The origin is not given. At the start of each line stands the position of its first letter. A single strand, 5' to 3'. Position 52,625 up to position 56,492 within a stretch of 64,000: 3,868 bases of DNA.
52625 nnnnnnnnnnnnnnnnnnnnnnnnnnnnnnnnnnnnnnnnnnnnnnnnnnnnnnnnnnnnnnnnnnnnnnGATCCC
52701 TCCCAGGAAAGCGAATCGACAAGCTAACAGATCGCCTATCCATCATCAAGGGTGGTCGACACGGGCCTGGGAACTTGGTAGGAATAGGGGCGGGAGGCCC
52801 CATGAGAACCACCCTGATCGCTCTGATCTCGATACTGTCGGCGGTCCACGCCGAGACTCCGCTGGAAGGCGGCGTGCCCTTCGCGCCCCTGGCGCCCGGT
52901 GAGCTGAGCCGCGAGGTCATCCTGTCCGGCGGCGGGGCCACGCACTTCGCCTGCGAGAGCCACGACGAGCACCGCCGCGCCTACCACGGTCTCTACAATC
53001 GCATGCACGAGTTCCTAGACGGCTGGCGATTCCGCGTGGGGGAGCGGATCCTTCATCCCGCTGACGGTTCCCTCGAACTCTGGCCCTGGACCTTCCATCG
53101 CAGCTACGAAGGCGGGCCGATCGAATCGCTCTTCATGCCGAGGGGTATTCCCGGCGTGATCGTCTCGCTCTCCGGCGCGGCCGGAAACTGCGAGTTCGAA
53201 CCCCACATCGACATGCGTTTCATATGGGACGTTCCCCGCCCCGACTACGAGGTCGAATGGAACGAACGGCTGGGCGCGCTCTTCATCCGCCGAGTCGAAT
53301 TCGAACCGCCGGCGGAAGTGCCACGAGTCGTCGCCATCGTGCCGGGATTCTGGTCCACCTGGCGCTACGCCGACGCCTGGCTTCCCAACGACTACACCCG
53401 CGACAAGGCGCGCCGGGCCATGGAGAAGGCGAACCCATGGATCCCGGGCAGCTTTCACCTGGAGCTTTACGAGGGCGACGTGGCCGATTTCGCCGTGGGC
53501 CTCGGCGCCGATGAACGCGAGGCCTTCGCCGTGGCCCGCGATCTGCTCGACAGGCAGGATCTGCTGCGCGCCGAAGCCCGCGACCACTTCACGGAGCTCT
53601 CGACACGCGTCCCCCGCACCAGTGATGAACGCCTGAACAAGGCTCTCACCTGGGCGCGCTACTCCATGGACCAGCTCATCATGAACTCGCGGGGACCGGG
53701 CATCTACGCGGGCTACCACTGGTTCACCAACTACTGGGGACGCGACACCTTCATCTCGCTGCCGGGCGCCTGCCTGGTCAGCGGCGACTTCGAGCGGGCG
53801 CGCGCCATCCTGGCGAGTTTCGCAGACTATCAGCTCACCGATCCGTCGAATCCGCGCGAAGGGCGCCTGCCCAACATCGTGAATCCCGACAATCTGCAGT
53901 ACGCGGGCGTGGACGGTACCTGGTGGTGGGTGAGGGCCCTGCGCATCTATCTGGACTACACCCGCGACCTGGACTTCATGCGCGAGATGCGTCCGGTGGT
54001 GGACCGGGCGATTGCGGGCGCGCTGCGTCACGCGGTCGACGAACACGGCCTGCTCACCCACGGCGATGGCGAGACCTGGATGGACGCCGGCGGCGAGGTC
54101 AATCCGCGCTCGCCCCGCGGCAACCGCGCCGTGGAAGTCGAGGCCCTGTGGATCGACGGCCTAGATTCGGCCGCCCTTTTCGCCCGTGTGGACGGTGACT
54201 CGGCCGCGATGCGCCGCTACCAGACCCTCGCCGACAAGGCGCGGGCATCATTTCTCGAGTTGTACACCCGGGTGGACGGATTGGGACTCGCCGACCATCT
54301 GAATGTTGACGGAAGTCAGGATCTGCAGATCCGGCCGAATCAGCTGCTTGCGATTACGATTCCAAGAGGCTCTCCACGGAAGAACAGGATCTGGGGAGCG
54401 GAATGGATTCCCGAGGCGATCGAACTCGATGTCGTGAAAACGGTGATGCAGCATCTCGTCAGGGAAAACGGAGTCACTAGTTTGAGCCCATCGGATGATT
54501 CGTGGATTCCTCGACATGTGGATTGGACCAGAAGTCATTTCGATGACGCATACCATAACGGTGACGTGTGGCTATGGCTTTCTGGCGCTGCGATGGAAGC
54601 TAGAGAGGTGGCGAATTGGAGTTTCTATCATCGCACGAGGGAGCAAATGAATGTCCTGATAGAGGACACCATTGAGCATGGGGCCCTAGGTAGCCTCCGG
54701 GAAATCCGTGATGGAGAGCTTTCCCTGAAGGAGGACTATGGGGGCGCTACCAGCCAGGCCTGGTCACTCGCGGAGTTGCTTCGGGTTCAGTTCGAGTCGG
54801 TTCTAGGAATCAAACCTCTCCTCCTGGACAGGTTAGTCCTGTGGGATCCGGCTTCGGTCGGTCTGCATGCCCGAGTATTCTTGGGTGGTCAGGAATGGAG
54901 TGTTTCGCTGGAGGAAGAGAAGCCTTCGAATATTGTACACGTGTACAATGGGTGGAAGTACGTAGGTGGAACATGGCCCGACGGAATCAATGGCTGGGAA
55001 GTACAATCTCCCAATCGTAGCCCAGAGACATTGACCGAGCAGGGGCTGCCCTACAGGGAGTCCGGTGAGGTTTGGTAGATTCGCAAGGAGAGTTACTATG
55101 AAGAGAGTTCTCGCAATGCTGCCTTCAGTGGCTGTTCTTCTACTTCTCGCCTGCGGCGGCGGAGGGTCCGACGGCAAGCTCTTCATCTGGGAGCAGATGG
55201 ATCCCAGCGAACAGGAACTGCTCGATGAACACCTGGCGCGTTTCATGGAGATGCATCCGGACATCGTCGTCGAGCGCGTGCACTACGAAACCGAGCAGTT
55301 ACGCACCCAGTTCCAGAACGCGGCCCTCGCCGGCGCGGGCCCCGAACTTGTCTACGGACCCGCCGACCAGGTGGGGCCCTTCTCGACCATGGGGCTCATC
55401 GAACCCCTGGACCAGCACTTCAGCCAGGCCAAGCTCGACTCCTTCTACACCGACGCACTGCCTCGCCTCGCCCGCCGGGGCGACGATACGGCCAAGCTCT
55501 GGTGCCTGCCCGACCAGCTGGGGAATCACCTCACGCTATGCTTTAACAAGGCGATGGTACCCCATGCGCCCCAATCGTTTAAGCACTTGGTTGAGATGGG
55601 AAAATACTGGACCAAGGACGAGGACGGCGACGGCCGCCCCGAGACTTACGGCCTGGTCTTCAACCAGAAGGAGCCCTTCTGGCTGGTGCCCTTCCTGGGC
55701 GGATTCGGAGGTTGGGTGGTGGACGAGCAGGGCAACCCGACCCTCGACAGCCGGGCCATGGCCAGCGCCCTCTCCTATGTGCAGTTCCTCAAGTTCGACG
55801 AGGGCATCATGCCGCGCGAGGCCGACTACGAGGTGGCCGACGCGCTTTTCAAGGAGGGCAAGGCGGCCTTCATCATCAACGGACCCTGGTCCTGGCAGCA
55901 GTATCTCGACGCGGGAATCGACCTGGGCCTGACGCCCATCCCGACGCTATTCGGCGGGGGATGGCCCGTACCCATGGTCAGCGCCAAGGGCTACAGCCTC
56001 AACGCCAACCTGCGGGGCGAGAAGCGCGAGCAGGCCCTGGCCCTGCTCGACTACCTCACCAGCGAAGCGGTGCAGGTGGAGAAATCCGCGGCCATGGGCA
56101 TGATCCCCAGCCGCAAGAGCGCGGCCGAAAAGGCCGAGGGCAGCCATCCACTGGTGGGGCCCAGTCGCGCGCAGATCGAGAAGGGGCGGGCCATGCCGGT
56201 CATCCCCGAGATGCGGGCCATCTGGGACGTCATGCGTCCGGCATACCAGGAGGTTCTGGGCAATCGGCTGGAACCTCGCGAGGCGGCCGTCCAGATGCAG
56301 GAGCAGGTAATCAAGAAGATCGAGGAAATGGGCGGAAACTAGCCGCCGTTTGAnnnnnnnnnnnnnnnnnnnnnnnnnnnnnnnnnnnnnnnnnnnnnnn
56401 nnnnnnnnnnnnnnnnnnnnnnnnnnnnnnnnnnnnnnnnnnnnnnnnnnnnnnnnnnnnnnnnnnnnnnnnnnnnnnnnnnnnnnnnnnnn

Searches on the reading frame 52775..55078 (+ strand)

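Call 27: search_protein_families(library=pfam, proteins=[window:52775-55078:+], max_evalue=0.001)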
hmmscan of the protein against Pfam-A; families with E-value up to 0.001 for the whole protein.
window:52775-55078:+ (767 aa): 1 family
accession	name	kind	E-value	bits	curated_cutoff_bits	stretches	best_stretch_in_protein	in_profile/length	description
PF06202.20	GDE_C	-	2.6e-64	217.9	21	1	300-670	5-367/367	Amylo-alpha-1,6-glucosidase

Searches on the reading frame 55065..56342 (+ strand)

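Call 27: search_protein_families(library=pfam, proteins=[window:55065-56342:+], max_evalue=0.001)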
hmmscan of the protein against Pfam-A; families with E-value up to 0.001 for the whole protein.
window:55065-56342:+ (425 aa): 2 families
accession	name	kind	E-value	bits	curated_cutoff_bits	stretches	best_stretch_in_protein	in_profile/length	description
PF13416.11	SBP_bac_8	-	5.9e-31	108.7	27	1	58-358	4-270/279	Bacterial extracellular solute-binding protein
PF01547.30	SBP_bac_1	-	8.6e-24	85.5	26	1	47-337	2-306/307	Bacterial extracellular solute-binding protein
